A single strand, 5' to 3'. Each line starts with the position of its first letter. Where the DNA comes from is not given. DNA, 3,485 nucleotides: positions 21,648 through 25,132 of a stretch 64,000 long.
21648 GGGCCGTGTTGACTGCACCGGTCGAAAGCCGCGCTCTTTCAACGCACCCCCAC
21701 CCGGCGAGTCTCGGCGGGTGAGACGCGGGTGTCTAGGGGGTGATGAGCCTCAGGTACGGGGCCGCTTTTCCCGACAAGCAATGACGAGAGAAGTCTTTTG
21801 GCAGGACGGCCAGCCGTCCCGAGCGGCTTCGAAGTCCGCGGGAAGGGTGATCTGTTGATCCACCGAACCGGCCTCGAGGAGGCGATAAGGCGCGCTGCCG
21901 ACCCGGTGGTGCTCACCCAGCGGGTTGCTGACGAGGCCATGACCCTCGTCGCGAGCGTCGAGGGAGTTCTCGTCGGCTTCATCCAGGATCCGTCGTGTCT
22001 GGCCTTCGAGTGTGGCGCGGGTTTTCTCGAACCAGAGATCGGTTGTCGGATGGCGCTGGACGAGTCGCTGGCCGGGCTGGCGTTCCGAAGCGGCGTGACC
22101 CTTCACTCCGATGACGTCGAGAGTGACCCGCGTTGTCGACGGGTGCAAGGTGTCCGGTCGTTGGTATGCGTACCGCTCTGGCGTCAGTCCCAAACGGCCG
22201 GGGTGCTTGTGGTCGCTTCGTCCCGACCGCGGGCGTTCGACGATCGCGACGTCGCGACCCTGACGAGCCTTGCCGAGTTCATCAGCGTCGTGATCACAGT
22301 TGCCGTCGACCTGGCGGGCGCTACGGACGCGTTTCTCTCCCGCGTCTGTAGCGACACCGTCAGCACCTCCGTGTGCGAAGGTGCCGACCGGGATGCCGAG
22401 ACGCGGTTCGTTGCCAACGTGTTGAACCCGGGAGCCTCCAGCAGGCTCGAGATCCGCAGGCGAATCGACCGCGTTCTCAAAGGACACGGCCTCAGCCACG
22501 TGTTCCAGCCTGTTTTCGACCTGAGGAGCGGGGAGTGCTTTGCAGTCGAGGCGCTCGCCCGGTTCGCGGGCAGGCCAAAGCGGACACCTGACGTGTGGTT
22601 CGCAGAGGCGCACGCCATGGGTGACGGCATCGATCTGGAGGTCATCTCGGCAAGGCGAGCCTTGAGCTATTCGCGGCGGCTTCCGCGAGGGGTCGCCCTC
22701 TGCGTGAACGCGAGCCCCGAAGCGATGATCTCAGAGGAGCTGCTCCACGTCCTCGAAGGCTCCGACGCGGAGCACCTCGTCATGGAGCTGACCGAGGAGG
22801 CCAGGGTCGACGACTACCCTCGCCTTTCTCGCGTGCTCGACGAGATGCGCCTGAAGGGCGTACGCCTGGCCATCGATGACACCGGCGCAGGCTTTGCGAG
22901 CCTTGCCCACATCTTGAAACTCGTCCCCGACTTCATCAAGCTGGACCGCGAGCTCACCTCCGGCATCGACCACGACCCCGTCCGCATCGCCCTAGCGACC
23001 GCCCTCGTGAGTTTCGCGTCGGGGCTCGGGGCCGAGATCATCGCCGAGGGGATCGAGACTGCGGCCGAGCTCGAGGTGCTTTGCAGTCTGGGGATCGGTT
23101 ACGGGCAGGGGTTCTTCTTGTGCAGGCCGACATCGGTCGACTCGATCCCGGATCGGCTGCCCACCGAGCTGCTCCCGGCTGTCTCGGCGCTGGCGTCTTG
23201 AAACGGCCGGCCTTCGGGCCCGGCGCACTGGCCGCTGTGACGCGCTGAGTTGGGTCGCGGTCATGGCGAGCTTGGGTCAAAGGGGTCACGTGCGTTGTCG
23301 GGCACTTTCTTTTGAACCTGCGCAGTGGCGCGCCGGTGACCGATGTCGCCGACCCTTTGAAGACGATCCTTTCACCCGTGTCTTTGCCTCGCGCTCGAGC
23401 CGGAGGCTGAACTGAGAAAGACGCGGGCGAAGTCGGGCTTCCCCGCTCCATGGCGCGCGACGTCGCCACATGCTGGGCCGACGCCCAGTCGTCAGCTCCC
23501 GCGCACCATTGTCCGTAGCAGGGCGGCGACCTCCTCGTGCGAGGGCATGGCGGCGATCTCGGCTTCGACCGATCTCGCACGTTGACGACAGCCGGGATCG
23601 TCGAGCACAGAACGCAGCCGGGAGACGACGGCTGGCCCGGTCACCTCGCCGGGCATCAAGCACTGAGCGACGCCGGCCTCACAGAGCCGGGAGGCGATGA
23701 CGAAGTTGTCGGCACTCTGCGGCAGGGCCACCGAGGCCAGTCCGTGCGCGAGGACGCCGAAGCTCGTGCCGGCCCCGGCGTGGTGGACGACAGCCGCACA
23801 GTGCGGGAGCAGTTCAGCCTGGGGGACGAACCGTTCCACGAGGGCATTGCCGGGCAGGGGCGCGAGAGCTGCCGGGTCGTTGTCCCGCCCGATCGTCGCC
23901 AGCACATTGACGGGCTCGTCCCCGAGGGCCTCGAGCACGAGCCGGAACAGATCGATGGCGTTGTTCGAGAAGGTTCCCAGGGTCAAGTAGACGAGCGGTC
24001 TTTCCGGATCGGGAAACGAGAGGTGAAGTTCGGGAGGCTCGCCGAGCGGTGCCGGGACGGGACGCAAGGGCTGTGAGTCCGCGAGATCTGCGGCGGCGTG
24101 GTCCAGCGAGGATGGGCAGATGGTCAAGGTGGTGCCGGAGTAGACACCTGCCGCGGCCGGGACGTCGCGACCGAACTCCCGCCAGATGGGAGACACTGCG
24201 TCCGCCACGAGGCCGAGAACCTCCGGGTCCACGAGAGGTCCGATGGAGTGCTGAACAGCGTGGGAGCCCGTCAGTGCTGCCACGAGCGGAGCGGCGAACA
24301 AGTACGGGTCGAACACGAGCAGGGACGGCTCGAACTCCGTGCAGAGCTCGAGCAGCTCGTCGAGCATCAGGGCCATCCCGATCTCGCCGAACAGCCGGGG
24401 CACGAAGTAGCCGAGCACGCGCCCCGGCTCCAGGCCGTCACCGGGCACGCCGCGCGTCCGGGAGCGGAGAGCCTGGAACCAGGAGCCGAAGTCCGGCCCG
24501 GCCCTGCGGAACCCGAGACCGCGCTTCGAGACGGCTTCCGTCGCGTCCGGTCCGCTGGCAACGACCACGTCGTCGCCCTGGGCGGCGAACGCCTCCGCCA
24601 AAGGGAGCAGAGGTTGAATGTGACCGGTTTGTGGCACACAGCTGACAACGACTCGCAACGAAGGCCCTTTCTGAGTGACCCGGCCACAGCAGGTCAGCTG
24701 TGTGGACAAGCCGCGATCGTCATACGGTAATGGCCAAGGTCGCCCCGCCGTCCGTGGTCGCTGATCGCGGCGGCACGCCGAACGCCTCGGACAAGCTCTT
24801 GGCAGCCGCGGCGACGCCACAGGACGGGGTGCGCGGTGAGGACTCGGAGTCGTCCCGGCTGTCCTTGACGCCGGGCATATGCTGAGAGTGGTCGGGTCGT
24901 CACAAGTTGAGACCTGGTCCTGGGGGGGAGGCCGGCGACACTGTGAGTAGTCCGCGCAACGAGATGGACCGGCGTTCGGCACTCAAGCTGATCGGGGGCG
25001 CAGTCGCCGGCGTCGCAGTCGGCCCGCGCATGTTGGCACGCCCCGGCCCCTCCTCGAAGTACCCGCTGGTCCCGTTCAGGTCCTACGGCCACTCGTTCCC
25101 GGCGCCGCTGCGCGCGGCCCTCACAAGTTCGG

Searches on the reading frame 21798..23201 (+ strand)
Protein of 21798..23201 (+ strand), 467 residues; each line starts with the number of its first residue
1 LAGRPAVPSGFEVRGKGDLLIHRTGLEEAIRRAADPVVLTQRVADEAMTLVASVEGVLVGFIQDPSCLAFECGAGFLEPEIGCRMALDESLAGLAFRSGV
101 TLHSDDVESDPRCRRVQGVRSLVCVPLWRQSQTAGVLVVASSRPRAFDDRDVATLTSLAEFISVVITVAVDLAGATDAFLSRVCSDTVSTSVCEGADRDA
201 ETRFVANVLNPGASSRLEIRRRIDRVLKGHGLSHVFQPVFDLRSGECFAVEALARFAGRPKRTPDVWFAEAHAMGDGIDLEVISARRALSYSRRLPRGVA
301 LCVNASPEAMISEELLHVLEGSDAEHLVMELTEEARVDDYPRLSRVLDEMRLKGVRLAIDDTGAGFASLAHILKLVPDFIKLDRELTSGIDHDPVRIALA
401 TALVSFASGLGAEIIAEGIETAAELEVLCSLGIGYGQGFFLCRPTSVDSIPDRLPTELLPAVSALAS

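Call 38: search_protein_families(library=pfam, proteins=[window:21798-23201:+], max_evalue=0.001)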
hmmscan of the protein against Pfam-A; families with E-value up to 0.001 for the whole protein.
window:21798-23201:+ (467 aa): 5 families
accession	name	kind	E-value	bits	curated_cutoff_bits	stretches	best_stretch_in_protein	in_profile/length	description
PF00563.25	EAL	-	3.6e-43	148.1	31.3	1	222-444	3-236/236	EAL domain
PF13185.12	GAF_2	-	3.4e-16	60.1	28.6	1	34-166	2-135/136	GAF domain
PF01590.32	GAF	-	1.2e-10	42.5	22.4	1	41-166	7-133/133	GAF domain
PF13492.12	GAF_3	-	1.7e-08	35.3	27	1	82-165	45-126/129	GAF domain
PF11152.14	CCB2_CCB4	-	0.00096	18.9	26.3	0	117-160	154-193/195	Cofactor assembly of complex C subunit B, CCB2/CCB4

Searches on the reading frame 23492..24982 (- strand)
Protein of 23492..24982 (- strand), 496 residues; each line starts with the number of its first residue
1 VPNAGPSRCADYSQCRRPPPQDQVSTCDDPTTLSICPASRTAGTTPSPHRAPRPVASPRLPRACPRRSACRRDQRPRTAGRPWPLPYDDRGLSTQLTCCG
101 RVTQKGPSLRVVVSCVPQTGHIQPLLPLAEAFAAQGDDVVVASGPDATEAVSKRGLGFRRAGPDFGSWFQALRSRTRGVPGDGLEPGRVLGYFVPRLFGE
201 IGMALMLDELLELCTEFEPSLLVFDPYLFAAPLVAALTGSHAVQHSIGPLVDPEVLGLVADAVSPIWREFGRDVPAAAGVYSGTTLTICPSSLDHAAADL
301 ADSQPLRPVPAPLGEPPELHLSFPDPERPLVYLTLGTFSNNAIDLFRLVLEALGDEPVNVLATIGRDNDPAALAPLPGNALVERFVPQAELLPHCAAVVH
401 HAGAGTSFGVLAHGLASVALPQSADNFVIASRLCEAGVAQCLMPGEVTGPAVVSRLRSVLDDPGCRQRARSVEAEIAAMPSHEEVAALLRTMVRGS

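Call 38: search_protein_families(library=pfam, proteins=[window:23492-24982:-], max_evalue=0.001)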
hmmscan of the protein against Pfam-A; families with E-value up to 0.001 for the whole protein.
window:23492-24982:- (496 aa): 3 families
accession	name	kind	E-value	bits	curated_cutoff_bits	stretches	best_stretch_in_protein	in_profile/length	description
PF06722.18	EryCIII-like_C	-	1.9e-22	80.2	31.7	1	348-490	2-143/145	Erythromycin biosynthesis protein CIII-like, C-terminal domain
PF00201.24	UDPGT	-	1.4e-08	34.4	19.5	1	327-464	274-410/499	UDP-glucoronosyl and UDP-glucosyl transferase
PF21036.3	EryCIII-like_N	-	1.7e-08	34.9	27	1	206-250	86-130/216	Erythromycin biosynthesis protein CIII-like, N-terminal domain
